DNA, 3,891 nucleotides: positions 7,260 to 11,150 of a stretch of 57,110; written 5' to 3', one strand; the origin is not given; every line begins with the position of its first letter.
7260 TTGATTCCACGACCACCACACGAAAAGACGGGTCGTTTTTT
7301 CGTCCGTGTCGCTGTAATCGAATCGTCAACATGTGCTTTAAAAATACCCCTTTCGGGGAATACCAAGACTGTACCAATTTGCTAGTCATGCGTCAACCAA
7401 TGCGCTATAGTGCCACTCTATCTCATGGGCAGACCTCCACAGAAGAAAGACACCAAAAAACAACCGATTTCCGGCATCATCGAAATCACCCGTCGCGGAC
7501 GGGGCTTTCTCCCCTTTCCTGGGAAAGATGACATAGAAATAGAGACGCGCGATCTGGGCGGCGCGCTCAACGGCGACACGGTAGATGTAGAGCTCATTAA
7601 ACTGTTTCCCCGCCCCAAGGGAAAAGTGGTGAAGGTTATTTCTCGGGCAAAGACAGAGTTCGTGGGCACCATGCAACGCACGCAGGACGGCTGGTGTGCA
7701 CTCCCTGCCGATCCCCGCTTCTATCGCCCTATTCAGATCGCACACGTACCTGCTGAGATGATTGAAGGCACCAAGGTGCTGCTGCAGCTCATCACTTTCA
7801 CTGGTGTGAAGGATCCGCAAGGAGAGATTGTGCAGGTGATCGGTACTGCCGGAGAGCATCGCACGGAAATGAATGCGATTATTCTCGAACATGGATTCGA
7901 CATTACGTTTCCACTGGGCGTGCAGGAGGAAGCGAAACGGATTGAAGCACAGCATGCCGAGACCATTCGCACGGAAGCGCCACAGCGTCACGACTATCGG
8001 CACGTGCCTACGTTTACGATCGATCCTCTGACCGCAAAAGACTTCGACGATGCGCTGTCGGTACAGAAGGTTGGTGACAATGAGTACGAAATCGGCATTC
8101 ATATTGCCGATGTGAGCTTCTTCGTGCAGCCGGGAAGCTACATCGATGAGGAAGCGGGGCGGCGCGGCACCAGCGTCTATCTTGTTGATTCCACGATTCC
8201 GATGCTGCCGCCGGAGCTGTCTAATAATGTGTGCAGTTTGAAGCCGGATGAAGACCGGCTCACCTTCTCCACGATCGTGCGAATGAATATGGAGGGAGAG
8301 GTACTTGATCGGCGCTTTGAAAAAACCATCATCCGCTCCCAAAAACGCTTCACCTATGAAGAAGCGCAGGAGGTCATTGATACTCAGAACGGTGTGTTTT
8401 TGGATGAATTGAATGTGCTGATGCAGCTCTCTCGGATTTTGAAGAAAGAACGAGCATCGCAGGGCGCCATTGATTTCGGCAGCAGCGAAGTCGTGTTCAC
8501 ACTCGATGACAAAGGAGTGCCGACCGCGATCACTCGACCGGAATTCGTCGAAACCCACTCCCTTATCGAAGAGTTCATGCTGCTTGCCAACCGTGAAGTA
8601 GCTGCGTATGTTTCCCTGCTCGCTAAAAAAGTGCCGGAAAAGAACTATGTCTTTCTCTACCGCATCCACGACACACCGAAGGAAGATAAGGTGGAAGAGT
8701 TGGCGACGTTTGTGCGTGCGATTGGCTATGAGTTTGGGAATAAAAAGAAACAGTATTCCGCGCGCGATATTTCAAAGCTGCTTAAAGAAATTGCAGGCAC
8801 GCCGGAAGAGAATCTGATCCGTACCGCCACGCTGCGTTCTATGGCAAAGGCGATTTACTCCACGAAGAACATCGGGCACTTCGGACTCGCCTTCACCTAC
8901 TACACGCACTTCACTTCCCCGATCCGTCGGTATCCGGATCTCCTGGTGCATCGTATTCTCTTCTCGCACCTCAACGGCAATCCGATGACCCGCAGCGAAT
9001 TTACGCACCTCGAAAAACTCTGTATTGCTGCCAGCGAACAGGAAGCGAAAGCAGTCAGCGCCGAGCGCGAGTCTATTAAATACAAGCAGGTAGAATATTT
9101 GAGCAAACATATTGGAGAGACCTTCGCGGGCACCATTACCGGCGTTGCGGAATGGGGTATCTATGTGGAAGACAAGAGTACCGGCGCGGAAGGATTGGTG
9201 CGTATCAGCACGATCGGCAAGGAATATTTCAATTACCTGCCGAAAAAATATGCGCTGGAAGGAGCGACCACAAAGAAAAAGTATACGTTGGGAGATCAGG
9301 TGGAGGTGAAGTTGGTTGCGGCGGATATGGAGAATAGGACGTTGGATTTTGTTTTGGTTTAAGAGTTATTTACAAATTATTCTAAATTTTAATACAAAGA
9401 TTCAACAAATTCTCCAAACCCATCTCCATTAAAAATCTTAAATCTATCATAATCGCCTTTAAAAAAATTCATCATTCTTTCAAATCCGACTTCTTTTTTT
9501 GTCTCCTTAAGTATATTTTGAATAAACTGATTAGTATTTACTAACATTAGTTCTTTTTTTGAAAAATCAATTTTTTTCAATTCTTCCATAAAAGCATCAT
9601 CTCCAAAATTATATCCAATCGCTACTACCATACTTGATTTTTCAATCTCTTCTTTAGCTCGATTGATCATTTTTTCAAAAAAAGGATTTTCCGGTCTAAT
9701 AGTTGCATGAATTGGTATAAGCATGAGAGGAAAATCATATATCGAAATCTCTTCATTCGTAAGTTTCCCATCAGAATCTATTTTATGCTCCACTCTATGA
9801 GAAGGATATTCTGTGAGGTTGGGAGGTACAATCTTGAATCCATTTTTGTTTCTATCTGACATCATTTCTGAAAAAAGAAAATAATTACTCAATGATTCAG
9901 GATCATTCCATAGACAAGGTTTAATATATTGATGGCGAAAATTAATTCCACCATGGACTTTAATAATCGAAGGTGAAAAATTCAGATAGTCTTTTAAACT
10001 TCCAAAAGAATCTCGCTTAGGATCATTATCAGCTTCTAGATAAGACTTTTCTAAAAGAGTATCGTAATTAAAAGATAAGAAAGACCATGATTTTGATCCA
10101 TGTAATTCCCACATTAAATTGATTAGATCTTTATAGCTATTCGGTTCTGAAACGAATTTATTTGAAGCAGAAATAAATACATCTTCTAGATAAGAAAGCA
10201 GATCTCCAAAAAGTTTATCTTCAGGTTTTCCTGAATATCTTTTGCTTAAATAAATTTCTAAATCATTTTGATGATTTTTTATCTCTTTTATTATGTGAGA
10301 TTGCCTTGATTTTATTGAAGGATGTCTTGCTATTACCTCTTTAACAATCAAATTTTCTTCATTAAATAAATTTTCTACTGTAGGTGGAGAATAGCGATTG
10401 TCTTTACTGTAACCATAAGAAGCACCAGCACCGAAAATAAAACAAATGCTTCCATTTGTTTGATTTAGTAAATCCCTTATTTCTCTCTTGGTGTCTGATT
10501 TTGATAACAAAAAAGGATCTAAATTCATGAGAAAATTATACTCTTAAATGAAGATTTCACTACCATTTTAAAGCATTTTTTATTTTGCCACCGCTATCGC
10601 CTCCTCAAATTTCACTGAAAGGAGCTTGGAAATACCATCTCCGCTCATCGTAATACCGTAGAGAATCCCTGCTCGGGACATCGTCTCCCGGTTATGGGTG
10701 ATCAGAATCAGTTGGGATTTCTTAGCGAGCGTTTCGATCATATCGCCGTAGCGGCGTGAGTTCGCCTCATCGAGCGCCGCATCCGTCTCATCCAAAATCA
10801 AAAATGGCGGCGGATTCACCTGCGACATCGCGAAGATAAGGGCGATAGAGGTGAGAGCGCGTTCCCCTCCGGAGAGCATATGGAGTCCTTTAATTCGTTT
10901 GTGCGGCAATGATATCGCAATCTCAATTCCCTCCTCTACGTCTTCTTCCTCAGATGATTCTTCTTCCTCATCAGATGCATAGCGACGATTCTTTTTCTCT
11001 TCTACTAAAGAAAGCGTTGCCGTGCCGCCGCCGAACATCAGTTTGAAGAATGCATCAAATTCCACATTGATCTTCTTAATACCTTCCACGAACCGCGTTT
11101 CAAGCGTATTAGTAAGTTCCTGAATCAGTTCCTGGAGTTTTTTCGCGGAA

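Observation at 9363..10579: AT-rich single-gene island encoding a minimal SIR2-like (NADase-type) protein between rnr and smc: a candidate one-gene defence module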

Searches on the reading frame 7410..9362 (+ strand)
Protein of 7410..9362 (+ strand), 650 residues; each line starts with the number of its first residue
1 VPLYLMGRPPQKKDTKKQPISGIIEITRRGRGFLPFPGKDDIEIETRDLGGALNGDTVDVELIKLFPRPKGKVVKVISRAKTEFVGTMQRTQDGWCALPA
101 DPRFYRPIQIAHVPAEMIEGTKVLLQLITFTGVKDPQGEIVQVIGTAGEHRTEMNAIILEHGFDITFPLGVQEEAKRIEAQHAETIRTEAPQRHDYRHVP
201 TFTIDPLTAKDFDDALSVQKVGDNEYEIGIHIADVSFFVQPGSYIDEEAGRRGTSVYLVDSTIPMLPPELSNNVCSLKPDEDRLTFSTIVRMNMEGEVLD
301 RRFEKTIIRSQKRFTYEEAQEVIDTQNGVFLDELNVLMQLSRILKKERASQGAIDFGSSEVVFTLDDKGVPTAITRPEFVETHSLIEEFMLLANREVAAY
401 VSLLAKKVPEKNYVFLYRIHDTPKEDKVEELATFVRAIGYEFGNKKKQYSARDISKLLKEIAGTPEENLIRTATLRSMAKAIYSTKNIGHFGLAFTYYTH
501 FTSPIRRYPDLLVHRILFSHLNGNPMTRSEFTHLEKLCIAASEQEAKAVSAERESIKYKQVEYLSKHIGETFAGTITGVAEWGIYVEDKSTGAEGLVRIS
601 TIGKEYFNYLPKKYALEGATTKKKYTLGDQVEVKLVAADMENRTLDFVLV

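Call 18: find_related_loci(query=window:7410-9362:+, collection=genome_contigs, flank=8000)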
Query window:7410-9362:+ (650 aa) in genome_contigs; peptide patterns used: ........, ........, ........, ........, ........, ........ (x = any residue, [..] = any of these).
600 stretches matched a pattern (row limit reached: there are more); 567 encode a relative of the query (tblastn E <= 1e-3); the best 80 are kept; 80 distinct loci.
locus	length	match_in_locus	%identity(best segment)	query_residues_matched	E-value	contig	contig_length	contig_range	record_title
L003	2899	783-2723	62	15-650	0e+0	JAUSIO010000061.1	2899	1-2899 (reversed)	MAG: bacterium isolate E14_metabat.bin.253 E14_k141_1807324, whole genome shotgun sequence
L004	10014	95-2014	51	11-647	0e+0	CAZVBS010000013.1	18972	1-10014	MAG TPA_asm: uncultured Candidatus Saccharibacteria bacterium isolate SRP128015_co3_51 genome assembly, contig: NODE_293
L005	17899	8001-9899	50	22-649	0e+0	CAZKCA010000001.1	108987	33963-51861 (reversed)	MAG TPA_asm: uncultured Candidatus Saccharibacteria bacterium isolate SRP290908_co1_94 genome assembly, contig: NODE_157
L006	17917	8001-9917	49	16-650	0e+0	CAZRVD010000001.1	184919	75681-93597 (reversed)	MAG TPA_asm: uncultured Candidatus Saccharibacteria bacterium isolate SRP178908_co1_5 genome assembly, contig: NODE_21_l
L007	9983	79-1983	50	16-650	0e+0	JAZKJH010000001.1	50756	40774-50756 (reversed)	MAG: Patescibacteria group bacterium isolate ADI_DC_SW_02_SPN_11032020-bin097_1 DCSW02SPN_B097_1_000000000001, whole gen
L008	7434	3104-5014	48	19-650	0e+0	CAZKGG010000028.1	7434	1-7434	MAG TPA_asm: uncultured Candidatus Saccharibacteria bacterium isolate SRP342105_co2_44 genome assembly, contig: NODE_110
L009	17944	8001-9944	50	16-650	0e+0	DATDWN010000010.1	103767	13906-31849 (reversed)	MAG TPA_asm: Candidatus Paceibacterota bacterium isolate SMAG_U8111 k141_233367, whole genome shotgun sequence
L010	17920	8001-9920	48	16-650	0e+0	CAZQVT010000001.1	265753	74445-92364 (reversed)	MAG TPA_asm: uncultured Candidatus Saccharibacteria bacterium isolate SRP285395_co1_397 genome assembly, contig: NODE_22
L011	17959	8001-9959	48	12-650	0e+0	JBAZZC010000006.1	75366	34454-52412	MAG: Candidatus Paceibacterota bacterium isolate SO_2017_GW1_97 NODE_2017_length_75366_cov_1.482037_OW334_2017, whole ge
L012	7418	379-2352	47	16-650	0e+0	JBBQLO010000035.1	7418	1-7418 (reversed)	MAG: Parcubacteria group bacterium isolate Co_metawrap_489 Cmw_489_k141_16376001_length_7418_cov_9.9901, whole genome sh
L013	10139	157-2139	47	7-650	0e+0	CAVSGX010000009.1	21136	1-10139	MAG: uncultured bacterium isolate MFD01476.bin.1.25 genome assembly, contig: contig_78680, whole genome shotgun sequence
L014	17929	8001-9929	47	22-650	0e+0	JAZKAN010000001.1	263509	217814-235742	MAG: Patescibacteria group bacterium isolate ADI_H3L2_1_122_18_3-bin027_1 ADIH3L21_B027_1_000000000001, whole genome sho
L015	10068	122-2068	47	5-650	0e+0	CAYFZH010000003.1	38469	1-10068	MAG TPA_asm: uncultured Candidatus Saccharibacteria bacterium isolate ERP113451_co1_12 genome assembly, contig: NODE_112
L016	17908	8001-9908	49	18-650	0e+0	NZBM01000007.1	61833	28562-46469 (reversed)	MAG: bacterium isolate ARS1360 MHASMcontig_164312, whole genome shotgun sequence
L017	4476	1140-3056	49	16-650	0e+0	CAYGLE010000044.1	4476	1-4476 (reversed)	MAG TPA_asm: uncultured Candidatus Saccharibacteria bacterium isolate ERP113451_co3_98 genome assembly, contig: NODE_204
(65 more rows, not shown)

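Call 55: search_protein_families(library=pfam, alignment_id=A2, max_evalue=0.00001)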
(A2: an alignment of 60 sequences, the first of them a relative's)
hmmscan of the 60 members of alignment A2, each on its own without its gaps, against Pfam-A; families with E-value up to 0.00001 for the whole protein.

A. member 1, L044:10423-10821:- (132 aa): 1 family
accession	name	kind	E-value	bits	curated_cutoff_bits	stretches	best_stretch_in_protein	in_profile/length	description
PF01371.25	Trp_repressor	-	3.9e-12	46.5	27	1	16-95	2-84/88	Trp repressor protein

B. families by the number of members that match (of 60 scanned): 34 families (the first 25 are shown)
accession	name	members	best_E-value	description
PF09587.15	PGA_cap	7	2.2e-72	Bacterial capsule synthesis protein PGA_cap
PF00768.25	Peptidase_S11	4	4.7e-39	D-alanyl-D-alanine carboxypeptidase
PF13354.11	Beta-lactamase2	3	6.1e-09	Beta-lactamase enzyme family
PF01522.26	Polysacc_deac_1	2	4.8e-34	Polysaccharide deacetylase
PF01326.24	PPDK_N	1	7.9e-97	Pyruvate phosphate dikinase, AMP/ATP-binding domain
PF02913.24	FAD-oxidase_C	1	1.5e-45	FAD linked oxidases, C-terminal domain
PF02557.22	VanY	1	1.3e-35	D-alanyl-D-alanine carboxypeptidase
PF00005.33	ABC_tran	1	2.2e-34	ABC transporter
PF13302.13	Acetyltransf_3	1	2.2e-25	Acetyltransferase (GNAT) domain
PF07690.21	MFS_1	1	2e-24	Major Facilitator Superfamily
PF01565.28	FAD_binding_4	1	6e-23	FAD binding domain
PF00391.29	PEP-utilizers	1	4.9e-22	PEP-utilising enzyme, mobile domain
PF00892.27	EamA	1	1.4e-17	EamA-like transporter family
PF00665.32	rve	1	9e-16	Integrase core domain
PF13420.13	Acetyltransf_4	1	2.2e-14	Acetyltransferase (GNAT) domain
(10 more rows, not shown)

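Call 56: search_protein_families(library=padloc, alignment_id=A2, max_evalue=0.00001)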
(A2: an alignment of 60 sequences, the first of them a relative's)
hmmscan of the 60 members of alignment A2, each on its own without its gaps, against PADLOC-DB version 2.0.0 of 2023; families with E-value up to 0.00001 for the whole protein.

A. member 1, L044:10423-10821:- (132 aa): 0 families

B. families by the number of members that match (of 60 scanned): 5 families
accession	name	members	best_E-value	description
PDLC04135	mad3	1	6.9e-36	mads_3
PDLC04140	mad8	1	4.3e-11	mads_8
PDLC02926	HTH_VI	1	4.5e-07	-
PDLC04893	PDC-S06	1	1e-06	-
PDLC03951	RmrA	1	5e-06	-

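Call 63: find_related_loci(query=window:7410-9362:+, collection=metagenome_contigs, flank=6000)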
Query window:7410-9362:+ (650 aa) in metagenome_contigs; peptide patterns used: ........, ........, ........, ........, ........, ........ (x = any residue, [..] = any of these).
600 stretches matched a pattern (row limit reached: there are more); 528 encode a relative of the query (tblastn E <= 1e-3); the best 80 are kept; 80 distinct loci.
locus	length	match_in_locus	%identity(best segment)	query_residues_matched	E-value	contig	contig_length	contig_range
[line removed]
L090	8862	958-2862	62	15-650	0e+0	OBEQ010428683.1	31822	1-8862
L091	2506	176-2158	61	10-650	0e+0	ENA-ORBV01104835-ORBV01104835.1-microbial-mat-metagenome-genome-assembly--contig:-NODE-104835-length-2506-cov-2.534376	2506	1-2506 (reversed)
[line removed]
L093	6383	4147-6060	49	11-647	0e+0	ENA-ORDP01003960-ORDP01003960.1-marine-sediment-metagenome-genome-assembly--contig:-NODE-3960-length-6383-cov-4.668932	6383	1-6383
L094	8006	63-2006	49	4-650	0e+0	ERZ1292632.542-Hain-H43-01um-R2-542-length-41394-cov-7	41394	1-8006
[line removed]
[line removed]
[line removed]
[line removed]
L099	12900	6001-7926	49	19-650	0e+0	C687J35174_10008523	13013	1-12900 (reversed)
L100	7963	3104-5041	50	14-650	0e+0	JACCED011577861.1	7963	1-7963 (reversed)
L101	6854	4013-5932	48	16-650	0e+0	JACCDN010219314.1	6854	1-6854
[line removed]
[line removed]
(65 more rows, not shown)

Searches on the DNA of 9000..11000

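Call 79: search_rna_families(source=window, start=9000, end=11000, threshold=evalue, max_evalue=1)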
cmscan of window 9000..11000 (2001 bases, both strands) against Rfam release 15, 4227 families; matches with E-value up to 1: 2.
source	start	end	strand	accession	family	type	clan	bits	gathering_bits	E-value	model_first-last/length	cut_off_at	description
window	10921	10975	-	RF01139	sR2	Gene; snRNA; snoRNA; CD-box;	-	20.5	42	0.096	1-57/57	no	Small nucleolar RNA sR2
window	10416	10527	-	RF02150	MESTIT1_3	Gene; lncRNA;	-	17.7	60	0.97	1-99/99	no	MEST intronic transcript 1, antisense RNA conserved region 3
